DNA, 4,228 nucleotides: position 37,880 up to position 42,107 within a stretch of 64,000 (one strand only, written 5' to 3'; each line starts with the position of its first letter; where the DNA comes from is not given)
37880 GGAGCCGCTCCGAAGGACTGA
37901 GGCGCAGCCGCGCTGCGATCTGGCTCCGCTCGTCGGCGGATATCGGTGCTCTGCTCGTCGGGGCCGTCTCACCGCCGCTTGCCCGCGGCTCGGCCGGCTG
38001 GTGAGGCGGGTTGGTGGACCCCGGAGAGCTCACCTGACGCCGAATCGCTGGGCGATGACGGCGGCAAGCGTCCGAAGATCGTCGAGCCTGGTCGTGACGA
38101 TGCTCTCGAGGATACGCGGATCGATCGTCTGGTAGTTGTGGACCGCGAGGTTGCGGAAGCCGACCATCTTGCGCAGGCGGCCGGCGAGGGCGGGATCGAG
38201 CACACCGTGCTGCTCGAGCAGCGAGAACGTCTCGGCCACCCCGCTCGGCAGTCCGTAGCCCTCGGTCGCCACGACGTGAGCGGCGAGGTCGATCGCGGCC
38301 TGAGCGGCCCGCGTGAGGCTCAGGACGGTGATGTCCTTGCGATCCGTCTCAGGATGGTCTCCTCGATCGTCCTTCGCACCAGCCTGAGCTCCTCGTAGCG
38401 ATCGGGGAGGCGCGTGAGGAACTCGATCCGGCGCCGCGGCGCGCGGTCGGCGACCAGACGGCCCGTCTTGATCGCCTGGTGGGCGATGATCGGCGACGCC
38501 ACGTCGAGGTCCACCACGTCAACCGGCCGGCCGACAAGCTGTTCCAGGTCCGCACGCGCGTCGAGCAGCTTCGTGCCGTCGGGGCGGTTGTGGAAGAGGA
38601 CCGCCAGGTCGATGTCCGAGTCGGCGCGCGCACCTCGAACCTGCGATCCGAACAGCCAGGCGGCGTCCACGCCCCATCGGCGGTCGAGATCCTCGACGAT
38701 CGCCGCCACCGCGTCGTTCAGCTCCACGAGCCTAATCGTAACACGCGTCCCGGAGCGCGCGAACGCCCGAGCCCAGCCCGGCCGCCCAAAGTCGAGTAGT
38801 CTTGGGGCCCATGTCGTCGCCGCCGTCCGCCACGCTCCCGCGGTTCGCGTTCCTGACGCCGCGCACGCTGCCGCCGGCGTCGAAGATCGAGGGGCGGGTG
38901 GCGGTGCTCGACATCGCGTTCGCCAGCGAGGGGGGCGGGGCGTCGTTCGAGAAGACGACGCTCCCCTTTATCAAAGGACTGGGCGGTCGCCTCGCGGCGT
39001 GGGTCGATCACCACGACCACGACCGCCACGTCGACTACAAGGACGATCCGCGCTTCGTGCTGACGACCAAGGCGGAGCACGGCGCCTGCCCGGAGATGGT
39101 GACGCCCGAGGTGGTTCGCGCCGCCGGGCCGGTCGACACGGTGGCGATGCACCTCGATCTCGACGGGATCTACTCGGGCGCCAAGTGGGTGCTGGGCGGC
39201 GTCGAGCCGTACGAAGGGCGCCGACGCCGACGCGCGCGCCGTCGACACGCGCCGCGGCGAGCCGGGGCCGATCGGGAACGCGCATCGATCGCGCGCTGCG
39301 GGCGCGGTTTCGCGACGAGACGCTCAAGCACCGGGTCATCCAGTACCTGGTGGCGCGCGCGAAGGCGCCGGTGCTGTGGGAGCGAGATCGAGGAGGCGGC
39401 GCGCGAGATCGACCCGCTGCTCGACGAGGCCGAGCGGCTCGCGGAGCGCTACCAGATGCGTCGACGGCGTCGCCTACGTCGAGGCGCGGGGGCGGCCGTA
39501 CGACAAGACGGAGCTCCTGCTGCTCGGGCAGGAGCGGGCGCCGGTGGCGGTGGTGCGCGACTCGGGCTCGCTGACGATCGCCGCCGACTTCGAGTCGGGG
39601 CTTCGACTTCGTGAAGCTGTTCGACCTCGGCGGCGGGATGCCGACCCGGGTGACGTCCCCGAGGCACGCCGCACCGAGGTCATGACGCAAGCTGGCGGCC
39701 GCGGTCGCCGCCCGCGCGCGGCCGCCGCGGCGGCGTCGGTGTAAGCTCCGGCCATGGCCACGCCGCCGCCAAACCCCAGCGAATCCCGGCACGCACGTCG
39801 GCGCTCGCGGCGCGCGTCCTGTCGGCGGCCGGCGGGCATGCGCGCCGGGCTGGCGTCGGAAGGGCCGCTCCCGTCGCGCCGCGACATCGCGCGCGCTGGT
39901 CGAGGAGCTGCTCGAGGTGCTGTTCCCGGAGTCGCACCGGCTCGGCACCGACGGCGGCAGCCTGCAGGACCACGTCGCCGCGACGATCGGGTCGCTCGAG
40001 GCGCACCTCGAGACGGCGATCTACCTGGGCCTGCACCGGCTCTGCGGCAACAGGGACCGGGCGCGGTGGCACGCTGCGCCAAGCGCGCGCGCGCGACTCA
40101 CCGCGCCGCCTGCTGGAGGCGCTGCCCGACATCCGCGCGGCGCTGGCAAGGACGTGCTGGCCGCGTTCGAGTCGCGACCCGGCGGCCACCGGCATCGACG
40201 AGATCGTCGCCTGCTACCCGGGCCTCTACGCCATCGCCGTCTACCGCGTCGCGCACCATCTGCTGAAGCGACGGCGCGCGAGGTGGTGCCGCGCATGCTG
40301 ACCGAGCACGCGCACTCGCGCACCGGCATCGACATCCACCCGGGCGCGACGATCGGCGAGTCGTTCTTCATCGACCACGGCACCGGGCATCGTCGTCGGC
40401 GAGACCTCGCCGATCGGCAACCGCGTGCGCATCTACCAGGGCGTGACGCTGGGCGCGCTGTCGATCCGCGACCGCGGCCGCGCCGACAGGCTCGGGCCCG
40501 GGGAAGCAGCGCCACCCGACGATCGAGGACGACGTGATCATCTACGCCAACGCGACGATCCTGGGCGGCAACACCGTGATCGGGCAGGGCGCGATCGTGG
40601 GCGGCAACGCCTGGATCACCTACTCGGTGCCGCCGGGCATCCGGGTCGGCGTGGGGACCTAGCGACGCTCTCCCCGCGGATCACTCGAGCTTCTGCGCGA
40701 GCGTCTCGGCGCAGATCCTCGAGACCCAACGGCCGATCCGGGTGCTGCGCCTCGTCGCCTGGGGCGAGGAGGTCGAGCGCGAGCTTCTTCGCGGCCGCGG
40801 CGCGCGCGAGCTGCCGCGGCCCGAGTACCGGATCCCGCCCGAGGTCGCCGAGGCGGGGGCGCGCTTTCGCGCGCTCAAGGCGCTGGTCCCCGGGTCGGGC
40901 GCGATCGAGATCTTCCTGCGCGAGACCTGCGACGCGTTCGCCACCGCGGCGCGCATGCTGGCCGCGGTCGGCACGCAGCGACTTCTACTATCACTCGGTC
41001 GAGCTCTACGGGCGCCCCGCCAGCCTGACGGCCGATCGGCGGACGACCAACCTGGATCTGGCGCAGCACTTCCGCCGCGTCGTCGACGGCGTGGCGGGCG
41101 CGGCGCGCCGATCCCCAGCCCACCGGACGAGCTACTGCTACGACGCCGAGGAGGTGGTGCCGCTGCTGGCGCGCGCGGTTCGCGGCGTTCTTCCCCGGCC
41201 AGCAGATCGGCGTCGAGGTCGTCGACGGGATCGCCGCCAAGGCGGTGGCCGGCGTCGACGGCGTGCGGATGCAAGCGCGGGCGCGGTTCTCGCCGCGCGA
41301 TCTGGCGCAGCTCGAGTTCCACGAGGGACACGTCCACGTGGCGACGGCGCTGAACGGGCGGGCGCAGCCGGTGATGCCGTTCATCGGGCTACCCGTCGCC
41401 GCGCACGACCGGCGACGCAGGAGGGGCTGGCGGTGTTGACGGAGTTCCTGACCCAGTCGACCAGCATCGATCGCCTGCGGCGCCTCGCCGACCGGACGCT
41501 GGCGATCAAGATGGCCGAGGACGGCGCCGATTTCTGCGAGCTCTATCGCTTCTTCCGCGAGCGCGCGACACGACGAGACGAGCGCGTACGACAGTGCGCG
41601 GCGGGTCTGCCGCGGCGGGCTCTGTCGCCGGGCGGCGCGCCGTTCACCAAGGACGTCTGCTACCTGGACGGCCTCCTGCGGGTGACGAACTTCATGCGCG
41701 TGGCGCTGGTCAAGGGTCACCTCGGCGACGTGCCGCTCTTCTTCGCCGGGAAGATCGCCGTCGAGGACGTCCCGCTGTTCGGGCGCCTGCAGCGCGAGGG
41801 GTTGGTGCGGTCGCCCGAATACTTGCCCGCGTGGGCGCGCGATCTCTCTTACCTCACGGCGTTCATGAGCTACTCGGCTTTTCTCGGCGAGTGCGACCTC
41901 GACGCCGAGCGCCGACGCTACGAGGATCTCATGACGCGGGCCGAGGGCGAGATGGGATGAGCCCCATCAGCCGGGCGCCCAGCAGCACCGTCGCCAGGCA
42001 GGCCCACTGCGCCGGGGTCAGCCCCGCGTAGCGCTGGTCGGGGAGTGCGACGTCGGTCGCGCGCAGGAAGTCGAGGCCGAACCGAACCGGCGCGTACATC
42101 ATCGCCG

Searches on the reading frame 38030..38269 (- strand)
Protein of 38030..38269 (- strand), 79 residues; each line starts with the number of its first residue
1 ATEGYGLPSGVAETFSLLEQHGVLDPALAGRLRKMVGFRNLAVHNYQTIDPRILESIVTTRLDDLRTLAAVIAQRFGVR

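Call 74: search_protein_families(library=pfam, max_evalue=0.001, proteins=[window:38030-38269:-])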
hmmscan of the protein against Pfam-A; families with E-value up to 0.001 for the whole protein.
window:38030-38269:- (79 aa): 1 family
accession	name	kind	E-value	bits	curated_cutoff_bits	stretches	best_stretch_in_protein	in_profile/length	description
PF01934.22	HepT-like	-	2.1e-16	60.2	23.5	1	4-70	53-118/120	Ribonuclease HepT-like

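Call 75: search_protein_families(library=padloc, max_evalue=0.01, proteins=[window:38030-38269:-])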
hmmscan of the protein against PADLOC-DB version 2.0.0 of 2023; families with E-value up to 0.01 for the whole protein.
window:38030-38269:- (79 aa): 0 families

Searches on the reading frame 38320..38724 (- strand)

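Call 74: search_protein_families(library=pfam, max_evalue=0.001, proteins=[window:38320-38724:-])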
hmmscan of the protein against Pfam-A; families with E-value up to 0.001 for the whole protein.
window:38320-38724:- (134 aa): 2 families
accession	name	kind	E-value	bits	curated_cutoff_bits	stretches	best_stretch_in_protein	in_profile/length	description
PF18765.7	Polbeta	-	4.1e-18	65.8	26.9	1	13-95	7-91/93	Polymerase beta, Nucleotidyltransferase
PF01909.29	NTP_transf_2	-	1.1e-10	42.2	21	1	9-79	4-77/93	Nucleotidyltransferase domain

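Call 75: search_protein_families(library=padloc, max_evalue=0.01, proteins=[window:38320-38724:-])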
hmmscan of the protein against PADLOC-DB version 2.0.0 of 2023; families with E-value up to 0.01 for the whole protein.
window:38320-38724:- (134 aa): 8 families
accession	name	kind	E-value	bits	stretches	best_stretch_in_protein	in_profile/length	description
PDLC04902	PDC-S09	-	7.1e-13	46.7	1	10-86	12-90/97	-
PDLC04904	PDC-S09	-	8.1e-12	43.3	1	10-85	16-92/104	-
PDLC04906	PDC-S09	-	2.5e-11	41.8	1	11-83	16-90/98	-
PDLC04905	PDC-S09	-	1.2e-10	39.6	1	10-84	12-91/101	-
PDLC04907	PDC-S09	-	1.3e-08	33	1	3-49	11-58/114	-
PDLC04903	PDC-S09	-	7e-05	21.1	1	20-50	27-58/108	-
PDLC04370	PDC-M05A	-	0.00034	18.5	1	6-69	94-160/194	-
PDLC04368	PDC-M05A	-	0.0031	15.4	1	19-70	107-158/201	-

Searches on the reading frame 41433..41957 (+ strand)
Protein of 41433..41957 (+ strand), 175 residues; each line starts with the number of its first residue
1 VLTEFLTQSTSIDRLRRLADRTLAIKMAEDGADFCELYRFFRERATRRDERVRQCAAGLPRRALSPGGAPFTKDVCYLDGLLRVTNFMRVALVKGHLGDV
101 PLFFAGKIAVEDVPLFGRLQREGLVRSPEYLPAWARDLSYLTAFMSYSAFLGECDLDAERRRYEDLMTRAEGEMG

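Call 74: search_protein_families(library=pfam, max_evalue=0.001, proteins=[window:41433-41957:+])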
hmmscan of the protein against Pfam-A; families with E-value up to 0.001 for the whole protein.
window:41433-41957:+ (175 aa): 1 family
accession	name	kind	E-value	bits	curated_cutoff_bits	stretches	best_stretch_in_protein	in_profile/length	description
PF08014.17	MATCAP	-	5.6e-42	144.4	27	1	1-151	215-363/365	Microtubule-associated tyrosine carboxypeptidase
